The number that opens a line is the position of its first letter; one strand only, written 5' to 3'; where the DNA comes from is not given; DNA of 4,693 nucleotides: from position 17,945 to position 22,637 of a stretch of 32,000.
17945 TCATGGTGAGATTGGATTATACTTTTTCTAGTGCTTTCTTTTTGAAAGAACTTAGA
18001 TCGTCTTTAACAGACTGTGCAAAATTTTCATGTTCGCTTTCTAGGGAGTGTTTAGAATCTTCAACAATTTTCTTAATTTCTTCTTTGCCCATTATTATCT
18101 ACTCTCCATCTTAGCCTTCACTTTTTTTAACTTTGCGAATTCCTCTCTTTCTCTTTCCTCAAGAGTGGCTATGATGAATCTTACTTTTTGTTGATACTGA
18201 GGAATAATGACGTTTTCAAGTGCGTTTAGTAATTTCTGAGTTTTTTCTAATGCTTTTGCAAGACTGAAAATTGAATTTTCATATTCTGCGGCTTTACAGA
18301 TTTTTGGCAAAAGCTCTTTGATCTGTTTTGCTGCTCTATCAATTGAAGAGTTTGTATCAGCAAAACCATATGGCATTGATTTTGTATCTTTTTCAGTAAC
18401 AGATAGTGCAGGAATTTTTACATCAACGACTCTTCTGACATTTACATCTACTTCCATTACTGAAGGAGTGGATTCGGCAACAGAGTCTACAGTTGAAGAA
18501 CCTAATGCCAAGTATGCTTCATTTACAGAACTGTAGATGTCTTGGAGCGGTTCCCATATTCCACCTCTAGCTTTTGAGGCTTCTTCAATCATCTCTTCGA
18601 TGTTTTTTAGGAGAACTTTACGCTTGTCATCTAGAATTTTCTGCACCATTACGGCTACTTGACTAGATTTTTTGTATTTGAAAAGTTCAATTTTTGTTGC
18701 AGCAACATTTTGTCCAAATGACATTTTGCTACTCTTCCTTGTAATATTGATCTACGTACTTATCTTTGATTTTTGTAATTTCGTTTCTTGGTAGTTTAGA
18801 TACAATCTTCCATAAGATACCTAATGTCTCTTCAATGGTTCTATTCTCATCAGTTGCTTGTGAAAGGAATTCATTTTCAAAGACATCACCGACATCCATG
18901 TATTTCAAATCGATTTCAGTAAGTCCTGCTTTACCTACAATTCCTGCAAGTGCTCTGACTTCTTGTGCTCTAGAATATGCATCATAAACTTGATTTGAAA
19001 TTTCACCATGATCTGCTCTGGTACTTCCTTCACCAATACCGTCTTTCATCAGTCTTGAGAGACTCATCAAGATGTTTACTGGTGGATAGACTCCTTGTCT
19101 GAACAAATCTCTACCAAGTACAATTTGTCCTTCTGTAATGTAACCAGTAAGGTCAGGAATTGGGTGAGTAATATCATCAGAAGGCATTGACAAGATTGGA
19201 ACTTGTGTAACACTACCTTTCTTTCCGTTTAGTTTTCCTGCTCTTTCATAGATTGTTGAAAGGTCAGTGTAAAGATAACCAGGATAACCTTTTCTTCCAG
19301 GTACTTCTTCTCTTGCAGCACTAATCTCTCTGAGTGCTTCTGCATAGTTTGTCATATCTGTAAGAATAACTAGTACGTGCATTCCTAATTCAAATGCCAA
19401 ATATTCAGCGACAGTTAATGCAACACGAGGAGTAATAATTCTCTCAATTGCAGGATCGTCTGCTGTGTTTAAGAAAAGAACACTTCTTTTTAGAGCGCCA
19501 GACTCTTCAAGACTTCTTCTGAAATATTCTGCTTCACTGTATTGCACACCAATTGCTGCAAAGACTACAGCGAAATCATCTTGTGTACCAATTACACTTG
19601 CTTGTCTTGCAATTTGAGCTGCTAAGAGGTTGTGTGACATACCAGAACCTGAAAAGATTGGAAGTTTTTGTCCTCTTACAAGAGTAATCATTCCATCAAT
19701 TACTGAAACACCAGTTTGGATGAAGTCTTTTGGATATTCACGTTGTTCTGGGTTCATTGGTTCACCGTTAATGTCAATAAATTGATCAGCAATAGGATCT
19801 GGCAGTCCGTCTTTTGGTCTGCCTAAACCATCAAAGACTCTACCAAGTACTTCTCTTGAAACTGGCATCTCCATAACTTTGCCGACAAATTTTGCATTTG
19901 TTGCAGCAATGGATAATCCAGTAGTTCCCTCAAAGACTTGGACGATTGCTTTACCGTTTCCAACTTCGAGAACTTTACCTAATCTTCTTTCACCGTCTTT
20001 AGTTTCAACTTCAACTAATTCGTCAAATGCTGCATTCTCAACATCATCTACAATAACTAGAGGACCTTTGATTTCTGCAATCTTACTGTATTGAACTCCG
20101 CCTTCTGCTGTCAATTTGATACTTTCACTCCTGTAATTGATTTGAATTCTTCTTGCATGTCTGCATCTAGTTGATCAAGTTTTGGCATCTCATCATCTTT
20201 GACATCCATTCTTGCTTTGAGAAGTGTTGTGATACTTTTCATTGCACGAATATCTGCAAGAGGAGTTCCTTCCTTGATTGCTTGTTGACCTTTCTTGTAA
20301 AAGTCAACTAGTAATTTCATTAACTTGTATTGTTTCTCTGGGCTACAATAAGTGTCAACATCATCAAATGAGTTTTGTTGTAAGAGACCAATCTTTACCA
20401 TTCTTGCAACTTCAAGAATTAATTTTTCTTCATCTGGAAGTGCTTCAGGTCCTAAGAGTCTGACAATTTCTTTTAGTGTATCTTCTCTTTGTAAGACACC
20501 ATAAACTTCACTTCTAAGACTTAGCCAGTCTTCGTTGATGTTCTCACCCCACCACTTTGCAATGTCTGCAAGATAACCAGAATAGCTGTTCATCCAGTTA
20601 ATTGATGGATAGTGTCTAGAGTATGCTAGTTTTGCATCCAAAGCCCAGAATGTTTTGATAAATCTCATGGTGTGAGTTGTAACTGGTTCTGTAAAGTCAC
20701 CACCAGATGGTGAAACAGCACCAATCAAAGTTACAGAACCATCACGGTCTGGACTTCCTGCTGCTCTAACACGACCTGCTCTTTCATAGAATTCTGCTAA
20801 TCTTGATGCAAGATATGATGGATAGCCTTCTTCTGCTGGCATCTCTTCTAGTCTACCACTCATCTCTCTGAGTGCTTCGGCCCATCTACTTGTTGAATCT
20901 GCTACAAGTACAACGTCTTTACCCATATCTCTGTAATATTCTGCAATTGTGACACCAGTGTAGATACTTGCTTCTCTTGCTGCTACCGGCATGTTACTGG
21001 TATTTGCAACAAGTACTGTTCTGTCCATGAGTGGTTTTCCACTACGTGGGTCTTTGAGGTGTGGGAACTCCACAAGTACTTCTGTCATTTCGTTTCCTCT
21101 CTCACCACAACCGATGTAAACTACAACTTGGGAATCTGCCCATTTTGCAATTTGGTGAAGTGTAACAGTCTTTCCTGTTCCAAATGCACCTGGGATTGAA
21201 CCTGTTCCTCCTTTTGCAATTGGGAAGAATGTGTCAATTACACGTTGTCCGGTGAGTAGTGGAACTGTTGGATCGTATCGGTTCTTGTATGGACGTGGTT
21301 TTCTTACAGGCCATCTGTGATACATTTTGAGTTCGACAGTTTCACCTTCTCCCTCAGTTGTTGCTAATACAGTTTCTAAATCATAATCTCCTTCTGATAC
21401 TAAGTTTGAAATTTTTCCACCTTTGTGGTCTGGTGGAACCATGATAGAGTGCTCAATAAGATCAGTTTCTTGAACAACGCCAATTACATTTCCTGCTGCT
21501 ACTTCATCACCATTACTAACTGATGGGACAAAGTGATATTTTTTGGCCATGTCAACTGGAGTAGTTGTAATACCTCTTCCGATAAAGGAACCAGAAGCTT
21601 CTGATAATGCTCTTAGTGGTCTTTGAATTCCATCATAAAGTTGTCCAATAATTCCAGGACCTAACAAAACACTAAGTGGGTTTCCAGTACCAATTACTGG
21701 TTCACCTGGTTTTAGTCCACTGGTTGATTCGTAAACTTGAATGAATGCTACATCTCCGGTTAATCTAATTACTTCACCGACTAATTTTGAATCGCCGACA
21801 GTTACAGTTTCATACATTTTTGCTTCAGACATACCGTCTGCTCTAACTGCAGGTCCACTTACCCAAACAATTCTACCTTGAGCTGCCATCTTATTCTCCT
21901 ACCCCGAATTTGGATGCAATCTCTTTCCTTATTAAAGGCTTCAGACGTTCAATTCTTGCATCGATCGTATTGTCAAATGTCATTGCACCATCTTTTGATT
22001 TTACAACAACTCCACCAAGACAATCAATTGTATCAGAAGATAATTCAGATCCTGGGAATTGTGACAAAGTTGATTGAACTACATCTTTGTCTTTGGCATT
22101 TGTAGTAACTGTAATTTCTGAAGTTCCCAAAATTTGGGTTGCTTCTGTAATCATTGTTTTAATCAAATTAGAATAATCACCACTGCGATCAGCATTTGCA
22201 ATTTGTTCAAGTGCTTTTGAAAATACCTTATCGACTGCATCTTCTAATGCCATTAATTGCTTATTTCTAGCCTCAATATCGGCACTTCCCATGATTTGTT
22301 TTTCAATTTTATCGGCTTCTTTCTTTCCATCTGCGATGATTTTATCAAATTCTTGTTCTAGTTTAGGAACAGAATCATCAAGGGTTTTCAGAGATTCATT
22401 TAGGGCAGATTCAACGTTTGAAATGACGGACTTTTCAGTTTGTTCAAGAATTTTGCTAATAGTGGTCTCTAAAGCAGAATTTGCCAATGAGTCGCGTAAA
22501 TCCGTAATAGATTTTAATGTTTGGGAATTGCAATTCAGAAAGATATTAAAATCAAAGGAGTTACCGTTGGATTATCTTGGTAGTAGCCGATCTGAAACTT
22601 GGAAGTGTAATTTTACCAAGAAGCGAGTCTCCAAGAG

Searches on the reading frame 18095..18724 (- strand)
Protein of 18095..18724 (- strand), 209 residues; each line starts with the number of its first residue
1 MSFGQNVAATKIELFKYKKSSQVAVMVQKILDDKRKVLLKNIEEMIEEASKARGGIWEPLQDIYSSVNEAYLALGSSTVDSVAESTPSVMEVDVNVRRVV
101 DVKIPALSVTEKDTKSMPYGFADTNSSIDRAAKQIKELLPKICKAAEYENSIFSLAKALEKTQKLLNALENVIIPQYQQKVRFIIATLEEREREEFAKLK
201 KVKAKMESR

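Call 10: search_protein_families(library=pfam, proteins=[window:18095-18724:-])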
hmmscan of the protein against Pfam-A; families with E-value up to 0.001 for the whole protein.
window:18095-18724:- (209 aa): 1 family
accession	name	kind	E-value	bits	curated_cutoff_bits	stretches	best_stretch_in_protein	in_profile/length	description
PF01813.22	ATP-synt_D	-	1.3e-51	175.7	25.7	1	13-204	1-196/196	ATP synthase subunit D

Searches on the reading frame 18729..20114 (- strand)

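Call 10: search_protein_families(library=pfam, proteins=[window:18729-20114:-])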
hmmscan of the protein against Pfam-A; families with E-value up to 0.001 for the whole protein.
window:18729-20114:- (461 aa): 3 families
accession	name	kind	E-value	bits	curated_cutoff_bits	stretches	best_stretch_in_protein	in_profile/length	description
PF00006.31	ATP-synt_ab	-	1.4e-82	276.9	29.5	1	135-353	1-213/213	ATP synthase alpha/beta family, nucleotide-binding domain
PF22919.1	ATP-synt_VA_C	-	4.1e-27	94.6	24.7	1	358-458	1-101/101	C-terminal domain of V and A type ATP synthase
PF02874.29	ATP-synt_ab_N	-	1e-12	48.8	20.9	1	12-69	1-61/69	ATP synthase alpha/beta family, beta-barrel domain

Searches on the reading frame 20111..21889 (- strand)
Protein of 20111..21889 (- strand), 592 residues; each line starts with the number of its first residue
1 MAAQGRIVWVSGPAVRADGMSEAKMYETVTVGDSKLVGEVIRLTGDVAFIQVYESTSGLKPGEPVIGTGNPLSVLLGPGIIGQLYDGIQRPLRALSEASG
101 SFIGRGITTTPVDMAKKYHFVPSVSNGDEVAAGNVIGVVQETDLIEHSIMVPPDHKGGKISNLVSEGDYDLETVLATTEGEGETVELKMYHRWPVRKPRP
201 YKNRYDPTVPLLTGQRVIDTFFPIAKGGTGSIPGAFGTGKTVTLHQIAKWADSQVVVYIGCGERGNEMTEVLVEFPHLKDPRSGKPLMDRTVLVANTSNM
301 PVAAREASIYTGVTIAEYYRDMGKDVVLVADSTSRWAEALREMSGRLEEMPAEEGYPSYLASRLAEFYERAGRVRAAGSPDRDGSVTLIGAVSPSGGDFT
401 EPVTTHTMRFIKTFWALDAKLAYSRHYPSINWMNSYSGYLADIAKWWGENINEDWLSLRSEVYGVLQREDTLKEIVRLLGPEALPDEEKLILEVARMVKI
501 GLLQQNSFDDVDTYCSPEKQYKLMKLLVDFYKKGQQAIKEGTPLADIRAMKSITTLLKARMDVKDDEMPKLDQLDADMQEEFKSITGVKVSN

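Call 10: search_protein_families(library=pfam, proteins=[window:20111-21889:-])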
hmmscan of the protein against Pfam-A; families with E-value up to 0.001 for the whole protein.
window:20111-21889:- (592 aa): 4 families
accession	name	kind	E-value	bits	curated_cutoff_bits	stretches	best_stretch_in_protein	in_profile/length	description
PF00006.31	ATP-synt_ab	-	6e-77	258.5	29.5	1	214-437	1-213/213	ATP synthase alpha/beta family, nucleotide-binding domain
PF16886.11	ATP-synt_ab_Xtn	-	1.3e-27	95.8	25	1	110-196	2-88/88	ATPsynthase alpha/beta subunit barrel-sandwich domain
PF22919.1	ATP-synt_VA_C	-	1.9e-25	89.2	24.7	1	445-544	2-97/101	C-terminal domain of V and A type ATP synthase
PF02874.29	ATP-synt_ab_N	-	8.9e-15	55.4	20.9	1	7-69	1-69/69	ATP synthase alpha/beta family, beta-barrel domain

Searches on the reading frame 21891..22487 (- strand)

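Call 10: search_protein_families(library=pfam, proteins=[window:21891-22487:-])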
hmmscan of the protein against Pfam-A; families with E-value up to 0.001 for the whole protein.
window:21891-22487:- (198 aa): 2 families
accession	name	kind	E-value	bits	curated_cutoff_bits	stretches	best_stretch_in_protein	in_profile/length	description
PF01991.23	vATP-synt_E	-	2.4e-21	76.5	24.2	1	31-192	20-196/199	ATP synthase (E/31 kDa) subunit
PF00213.23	OSCP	-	0.00098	19.7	22.3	0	47-183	29-169/172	ATP synthase delta (OSCP) subunit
